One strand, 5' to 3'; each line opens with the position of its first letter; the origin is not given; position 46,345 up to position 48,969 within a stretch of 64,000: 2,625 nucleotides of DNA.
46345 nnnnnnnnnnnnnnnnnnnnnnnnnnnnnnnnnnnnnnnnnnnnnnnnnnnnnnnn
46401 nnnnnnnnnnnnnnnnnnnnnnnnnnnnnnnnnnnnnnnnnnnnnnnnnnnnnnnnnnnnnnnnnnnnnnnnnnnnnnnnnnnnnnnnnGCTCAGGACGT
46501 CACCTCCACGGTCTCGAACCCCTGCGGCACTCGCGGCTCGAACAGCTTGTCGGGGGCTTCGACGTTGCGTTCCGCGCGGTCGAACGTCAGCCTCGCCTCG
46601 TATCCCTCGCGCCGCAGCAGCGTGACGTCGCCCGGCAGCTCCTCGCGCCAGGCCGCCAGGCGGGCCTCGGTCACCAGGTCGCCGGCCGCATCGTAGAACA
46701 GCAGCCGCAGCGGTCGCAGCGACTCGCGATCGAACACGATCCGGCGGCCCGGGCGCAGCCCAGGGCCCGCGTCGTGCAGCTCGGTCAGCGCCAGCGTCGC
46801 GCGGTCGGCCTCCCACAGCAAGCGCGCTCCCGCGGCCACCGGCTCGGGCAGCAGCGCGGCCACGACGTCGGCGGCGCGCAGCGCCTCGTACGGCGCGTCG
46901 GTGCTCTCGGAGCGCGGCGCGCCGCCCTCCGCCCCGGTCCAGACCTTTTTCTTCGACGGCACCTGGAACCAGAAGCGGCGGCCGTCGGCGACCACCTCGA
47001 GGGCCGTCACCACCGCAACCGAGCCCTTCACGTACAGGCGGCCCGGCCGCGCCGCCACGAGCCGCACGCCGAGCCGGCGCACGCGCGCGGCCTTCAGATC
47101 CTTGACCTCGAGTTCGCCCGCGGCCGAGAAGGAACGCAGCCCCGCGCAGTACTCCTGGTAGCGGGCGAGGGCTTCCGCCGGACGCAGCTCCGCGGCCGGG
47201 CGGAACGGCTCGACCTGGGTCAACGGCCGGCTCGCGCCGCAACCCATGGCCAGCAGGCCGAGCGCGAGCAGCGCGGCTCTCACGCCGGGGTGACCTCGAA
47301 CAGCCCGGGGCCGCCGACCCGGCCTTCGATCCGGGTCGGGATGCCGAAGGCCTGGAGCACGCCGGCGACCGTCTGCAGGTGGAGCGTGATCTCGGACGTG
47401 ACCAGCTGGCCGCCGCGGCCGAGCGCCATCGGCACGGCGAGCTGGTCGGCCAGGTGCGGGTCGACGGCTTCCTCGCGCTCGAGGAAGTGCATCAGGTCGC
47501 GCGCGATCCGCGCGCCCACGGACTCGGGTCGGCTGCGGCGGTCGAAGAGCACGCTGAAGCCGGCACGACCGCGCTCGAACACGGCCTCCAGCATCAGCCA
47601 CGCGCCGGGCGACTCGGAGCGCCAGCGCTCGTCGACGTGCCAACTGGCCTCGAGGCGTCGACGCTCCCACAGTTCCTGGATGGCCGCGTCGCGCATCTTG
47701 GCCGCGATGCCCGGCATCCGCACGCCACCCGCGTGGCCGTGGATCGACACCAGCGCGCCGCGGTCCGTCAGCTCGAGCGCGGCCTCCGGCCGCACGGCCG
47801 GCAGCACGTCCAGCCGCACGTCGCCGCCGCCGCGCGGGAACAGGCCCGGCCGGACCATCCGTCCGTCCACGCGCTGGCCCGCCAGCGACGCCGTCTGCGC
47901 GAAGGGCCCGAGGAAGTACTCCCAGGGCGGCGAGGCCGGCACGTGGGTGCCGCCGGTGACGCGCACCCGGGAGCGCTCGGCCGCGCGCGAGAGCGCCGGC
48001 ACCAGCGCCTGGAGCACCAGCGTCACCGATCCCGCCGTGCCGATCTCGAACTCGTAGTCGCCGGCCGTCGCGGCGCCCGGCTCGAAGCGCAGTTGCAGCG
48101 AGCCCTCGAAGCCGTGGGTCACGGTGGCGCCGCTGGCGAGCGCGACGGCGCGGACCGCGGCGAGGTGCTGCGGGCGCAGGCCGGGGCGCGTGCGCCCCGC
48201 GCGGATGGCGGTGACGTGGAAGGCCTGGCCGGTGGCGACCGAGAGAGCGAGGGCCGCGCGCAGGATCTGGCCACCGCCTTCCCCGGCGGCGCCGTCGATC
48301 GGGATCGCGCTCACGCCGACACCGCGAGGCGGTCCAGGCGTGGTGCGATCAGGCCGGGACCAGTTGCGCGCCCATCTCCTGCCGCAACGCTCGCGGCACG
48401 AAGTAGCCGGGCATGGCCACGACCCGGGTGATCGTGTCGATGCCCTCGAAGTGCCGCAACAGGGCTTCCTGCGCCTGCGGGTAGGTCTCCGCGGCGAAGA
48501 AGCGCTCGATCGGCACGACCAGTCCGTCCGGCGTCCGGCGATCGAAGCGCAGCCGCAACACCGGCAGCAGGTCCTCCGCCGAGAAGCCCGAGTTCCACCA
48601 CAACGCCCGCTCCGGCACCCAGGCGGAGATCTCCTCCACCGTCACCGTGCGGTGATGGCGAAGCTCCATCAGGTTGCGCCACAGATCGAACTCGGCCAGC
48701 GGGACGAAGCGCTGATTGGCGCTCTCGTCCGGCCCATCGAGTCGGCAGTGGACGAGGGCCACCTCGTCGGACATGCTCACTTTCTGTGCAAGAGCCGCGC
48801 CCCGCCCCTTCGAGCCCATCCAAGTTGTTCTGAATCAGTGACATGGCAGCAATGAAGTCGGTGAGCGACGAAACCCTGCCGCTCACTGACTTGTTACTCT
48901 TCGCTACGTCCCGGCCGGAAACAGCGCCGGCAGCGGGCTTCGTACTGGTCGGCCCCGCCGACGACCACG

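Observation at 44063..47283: Translationally coupled cassette: lipoprotein, orphan LolD-type ATPase, 48-aa membrane peptide, LolA-like carrier and radical SAM/SPASM enzyme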

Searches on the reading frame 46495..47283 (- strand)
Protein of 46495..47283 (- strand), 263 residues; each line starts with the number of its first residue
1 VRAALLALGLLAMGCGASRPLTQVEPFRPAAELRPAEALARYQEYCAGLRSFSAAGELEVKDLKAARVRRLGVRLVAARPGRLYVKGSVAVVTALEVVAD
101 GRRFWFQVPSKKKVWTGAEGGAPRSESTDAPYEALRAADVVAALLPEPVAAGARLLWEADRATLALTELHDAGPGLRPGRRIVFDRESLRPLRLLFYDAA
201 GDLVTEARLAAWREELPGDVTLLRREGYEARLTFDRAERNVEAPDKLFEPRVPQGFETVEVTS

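Call 4: search_protein_families(library=pfam, proteins=[window:46495-47283:-], max_evalue=0.1)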
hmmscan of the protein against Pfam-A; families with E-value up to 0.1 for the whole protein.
window:46495-47283:- (263 aa): 0 families

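Call 5: search_protein_families(library=ncbifam, proteins=[window:46495-47283:-], max_evalue=0.1)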
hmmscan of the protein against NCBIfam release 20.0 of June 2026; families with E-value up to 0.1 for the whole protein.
window:46495-47283:- (263 aa): 1 family
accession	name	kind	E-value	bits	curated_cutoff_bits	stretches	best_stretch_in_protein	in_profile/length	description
TIGR00547.2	lolA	equivalog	0.024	14.1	112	0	218-258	159-199/202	outer membrane lipoprotein periplasmic chaperone LolA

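Call 26: search_solved_structures(query=A2, max_evalue=10, show_alignments=2)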
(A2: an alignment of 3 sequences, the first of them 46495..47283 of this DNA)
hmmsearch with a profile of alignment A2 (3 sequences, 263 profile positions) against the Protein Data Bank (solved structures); distinct sequences matched with E-value up to 10: 1.
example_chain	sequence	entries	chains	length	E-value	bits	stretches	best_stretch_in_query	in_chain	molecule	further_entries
1qmj_A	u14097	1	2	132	1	12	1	183-257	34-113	BETA-GALACTOSIDE-BINDING LECTIN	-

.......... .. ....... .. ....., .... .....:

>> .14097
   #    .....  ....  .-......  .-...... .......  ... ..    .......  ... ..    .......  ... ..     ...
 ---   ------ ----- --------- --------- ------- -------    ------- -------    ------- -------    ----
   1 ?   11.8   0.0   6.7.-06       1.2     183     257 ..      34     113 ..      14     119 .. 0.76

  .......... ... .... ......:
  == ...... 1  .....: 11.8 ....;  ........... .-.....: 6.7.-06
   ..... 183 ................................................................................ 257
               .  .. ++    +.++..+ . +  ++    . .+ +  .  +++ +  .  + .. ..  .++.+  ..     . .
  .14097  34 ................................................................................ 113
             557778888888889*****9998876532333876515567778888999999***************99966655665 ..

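Call 29: find_homologous_proteins(query=A4, max_evalue=0.01)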
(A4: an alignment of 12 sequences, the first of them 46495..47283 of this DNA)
Query A4 (12 sequences) (263 aa, profile of the alignment): 390 proteins with E <= 0.01 among 8000 candidates; the best 120 are listed.
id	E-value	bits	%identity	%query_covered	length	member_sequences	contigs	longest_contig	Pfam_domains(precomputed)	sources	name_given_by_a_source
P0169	2.8e-125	435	52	98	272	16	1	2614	-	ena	-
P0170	1.8e-124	432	51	98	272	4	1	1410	-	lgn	-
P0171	3.0e-124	432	51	98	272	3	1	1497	-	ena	-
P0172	1.3e-123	429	51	97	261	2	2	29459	-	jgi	jgi:hypothetical protein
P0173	2.0e-122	426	53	98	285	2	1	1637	-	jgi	jgi:outer membrane lipoprotein-sorting protein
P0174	2.8e-122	425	52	98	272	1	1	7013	-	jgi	jgi:outer membrane lipoprotein-sorting protein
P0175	3.4e-122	425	50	98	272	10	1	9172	-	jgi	-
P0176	4.3e-122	424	51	94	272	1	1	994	-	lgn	-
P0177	1.1e-121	423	53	99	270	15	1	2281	-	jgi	jgi:outer membrane lipoprotein-sorting protein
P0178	1.1e-121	423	54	99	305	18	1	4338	-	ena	-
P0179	1.2e-121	423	51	98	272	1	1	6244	-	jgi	jgi:outer membrane lipoprotein-sorting protein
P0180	1.5e-121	423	53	98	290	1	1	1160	-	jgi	jgi:outer membrane lipoprotein-sorting protein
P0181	1.7e-121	423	54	98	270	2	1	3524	-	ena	-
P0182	2.3e-121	422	51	98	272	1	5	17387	-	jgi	jgi:outer membrane lipoprotein-sorting protein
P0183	2.4e-121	422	51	99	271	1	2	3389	-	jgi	jgi:outer membrane lipoprotein-sorting protein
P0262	3.3e-114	399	47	98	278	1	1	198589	-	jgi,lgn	jgi:outer membrane lipoprotein-sorting protein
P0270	1.6e-113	396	45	97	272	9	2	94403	-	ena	-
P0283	9.1e-113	394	52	91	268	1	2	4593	PF17131.12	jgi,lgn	jgi:outer membrane lipoprotein-sorting protein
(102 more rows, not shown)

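Call 41: predict_structure(alignment_id=A5)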
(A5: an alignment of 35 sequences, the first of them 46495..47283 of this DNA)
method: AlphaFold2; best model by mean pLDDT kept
length: 263 residues; sequences in the alignment: 35
mean_pLDDT: 86.9   pTM: 0.81
mean pLDDT of the five models: 86.9, 86.1, 80.8, 77.3, 75.4
residues with pLDDT >= 90: 191; 70-90: 28; 50-70: 39; < 50: 5
segments of 3 or more residues with pLDDT < 50: none
pLDDT, mean of each block of 10 residues (from residue 1): 52 53 52 82 95 97 93 97 94 92 92 89 57 83 96 94 94 93 94 96 97 96 95 98 93 93 71
secondary structure, 60 per line:
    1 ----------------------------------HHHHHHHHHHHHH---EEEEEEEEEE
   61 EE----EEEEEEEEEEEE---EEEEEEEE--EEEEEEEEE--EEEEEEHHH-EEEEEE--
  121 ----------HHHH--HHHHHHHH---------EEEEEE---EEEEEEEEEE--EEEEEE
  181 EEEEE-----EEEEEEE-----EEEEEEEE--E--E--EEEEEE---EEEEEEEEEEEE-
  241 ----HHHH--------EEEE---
elements in order: H35-47 E51-62 E67-78 E82-89 E92-100 E103-108 E113-118 H131-134 H137-144 E154-159 E163-172 E175-185 E191-197 E203-210 E219-224 E228-239 H245-248 E257-260

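Call 53: find_encoding_contigs(protein=P0270, flank=9000, max_places=2)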
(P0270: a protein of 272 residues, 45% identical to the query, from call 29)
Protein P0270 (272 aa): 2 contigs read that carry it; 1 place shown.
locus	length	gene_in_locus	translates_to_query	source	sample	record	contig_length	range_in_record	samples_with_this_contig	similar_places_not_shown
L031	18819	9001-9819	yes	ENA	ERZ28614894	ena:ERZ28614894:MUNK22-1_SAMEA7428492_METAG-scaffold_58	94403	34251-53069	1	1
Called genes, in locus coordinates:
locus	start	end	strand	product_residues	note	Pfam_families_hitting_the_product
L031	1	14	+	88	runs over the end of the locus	PF00708:Acylphosphatase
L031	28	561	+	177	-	PF00156:Pribosyltran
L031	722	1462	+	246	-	PF09976:TPR_21, PF13174:TPR_6 (faint), PF13432:TPR_16 (faint)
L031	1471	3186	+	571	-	PF01343:Peptidase_S49, PF25145:NfeD1b_N (faint), PF01343:Peptidase_S49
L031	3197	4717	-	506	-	PF13485:Peptidase_MA_2 (faint), PF04450:BSP (weak)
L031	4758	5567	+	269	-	-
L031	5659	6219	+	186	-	PF08207:EFP_N, PF01132:EFP, PF09285:Elong-fact-P_C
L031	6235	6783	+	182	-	PF01931:NTPase_I-T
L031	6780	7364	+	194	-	PF00265:TK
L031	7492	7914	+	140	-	-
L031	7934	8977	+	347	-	PF01137:RTC, PF05189:RTC_insert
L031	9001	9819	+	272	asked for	-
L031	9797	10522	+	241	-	PF02463:SMC_N (faint), PF00005:ABC_tran, PF13304:AAA_21 (faint)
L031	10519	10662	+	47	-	-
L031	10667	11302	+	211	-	PF03548:LolA, PF03888:MucB_RseB (weak), PF17131:TP_0789-like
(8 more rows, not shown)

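Call 54: find_encoding_contigs(protein=P0262, flank=9000, max_places=2)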
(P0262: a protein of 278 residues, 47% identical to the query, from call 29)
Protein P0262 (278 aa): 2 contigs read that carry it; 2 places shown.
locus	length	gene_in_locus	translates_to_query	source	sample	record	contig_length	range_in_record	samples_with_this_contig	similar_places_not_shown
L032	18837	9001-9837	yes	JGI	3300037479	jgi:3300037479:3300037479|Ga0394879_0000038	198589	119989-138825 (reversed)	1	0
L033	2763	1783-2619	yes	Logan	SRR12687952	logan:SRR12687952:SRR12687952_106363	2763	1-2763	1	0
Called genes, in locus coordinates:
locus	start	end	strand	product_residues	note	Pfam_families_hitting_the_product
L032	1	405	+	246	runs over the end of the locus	PF13428:TPR_14 (faint), PF13174:TPR_6 (faint), PF13181:TPR_8 (faint), PF13424:TPR_12 (faint), PF13432:TPR_16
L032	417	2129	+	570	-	PF01343:Peptidase_S49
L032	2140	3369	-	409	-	PF13428:TPR_14 (faint), PF14559:TPR_19 (faint), PF07719:TPR_2 (faint), PF12895:ANAPC3 (faint), PF13432:TPR_16 (weak)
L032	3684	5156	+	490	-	PF00939:Na_sulph_symp, PF03600:CitMHS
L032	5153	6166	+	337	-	PF00288:GHMP_kinases_N, PF08544:GHMP_kinases_C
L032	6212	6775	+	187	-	PF08207:EFP_N, PF01132:EFP, PF09285:Elong-fact-P_C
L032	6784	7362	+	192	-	PF00265:TK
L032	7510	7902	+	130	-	-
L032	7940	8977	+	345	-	PF01137:RTC, PF05189:RTC_insert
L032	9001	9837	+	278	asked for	-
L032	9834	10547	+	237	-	PF00005:ABC_tran, PF13304:AAA_21 (faint)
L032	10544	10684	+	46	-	-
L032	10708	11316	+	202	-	PF03548:LolA, PF17131:TP_0789-like (faint)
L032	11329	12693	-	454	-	PF13424:TPR_12 (weak), PF12895:ANAPC3 (weak), PF13432:TPR_16, PF14559:TPR_19 (weak), PF00515:TPR_1 (weak), PF13414:TPR_11, PF13432:TPR_16, PF13424:TPR_12, +16 more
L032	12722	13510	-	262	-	PF13511:DUF4124 (faint), PF01464:SLT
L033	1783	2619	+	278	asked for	-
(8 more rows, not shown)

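Call 94: search_protein_families(library=pfam, alignment_id=A5, max_evalue=1)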
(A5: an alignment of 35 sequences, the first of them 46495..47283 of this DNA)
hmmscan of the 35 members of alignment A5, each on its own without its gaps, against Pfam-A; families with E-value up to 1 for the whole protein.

A. member 1, window:46495-47283:- (263 aa): 0 families

B. families by the number of members that match (of 35 scanned): 6 families
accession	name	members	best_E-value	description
PF17131.11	LolA_like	24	1.7e-05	Outer membrane lipoprotein-sorting protein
PF07044.18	DUF1329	9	0.015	Protein of unknown function (DUF1329)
PF03548.22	LolA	1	0.096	Outer membrane lipoprotein carrier protein LolA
PF21053.3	BFA1_C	1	0.12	Biogenesis factor required for ATP synthase 1, C-terminal domain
PF11637.13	UvsW-1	1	0.21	UvsW.1 domain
PF03943.19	TAP_C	1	0.25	TAP C-terminal domain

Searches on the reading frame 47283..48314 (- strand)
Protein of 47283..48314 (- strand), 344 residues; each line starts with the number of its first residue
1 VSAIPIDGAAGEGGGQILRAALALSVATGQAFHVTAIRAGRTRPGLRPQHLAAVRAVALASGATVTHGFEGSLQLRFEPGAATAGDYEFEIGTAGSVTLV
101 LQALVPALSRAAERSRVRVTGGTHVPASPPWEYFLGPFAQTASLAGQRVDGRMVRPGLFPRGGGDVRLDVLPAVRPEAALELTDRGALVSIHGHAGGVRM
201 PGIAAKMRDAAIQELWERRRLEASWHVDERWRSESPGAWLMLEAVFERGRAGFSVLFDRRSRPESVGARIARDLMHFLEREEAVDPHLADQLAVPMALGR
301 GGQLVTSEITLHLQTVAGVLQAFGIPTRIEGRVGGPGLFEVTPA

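Call 4: search_protein_families(library=pfam, proteins=[window:47283-48314:-], max_evalue=0.1)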
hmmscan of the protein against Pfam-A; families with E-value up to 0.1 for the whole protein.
window:47283-48314:- (344 aa): 2 families
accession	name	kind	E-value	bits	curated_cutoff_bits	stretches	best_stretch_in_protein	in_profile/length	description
PF01137.26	RTC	-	3.8e-61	206.5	27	1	11-323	2-214/221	RNA 3'-terminal phosphate cyclase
PF05189.18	RTC_insert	-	1.1e-09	39.1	23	1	183-278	1-101/102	RNA 3'-terminal phosphate cyclase (RTC), insert domain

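Call 5: search_protein_families(library=ncbifam, proteins=[window:47283-48314:-], max_evalue=0.1)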
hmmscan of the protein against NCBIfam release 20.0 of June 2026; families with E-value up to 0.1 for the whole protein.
window:47283-48314:- (344 aa): 4 families
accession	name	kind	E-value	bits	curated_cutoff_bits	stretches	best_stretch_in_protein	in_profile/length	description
TIGR03399.1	RNA_3prim_cycl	equivalog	1.5e-84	284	250.05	1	4-323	1-320/326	RNA 3'-terminal phosphate cyclase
NF003246.0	PRK04204.1-2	equivalog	1.6e-84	284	352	1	3-327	3-324/342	RNA 3'-terminal phosphate cyclase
NF003247.0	PRK04204.1-3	equivalog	1.6e-58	198.6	333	1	4-323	5-319/338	RNA 3'-terminal phosphate cyclase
TIGR03400.1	18S_RNA_Rcl1p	equivalog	1.2e-18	67.1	227.95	1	14-300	5-299/360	18S rRNA biogenesis protein RCL1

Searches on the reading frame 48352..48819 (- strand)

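Call 4: search_protein_families(library=pfam, proteins=[window:48352-48819:-], max_evalue=0.1)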
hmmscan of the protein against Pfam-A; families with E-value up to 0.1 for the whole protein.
window:48352-48819:- (156 aa): 0 families

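Call 5: search_protein_families(library=ncbifam, proteins=[window:48352-48819:-], max_evalue=0.1)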
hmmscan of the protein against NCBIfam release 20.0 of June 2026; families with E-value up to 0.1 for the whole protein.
window:48352-48819:- (156 aa): 2 families
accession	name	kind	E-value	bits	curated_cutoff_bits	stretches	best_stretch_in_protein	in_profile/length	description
NF000520.2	blaOXA-286_like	exception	0.039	13.2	570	1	32-69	72-108/278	OXA-286 family carbapenem-hydrolyzing class D beta-lactamase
NF038386.1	blaOXA-294_like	exception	0.07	12.3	580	0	33-67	73-106/278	OXA-294 family class D beta-lactamase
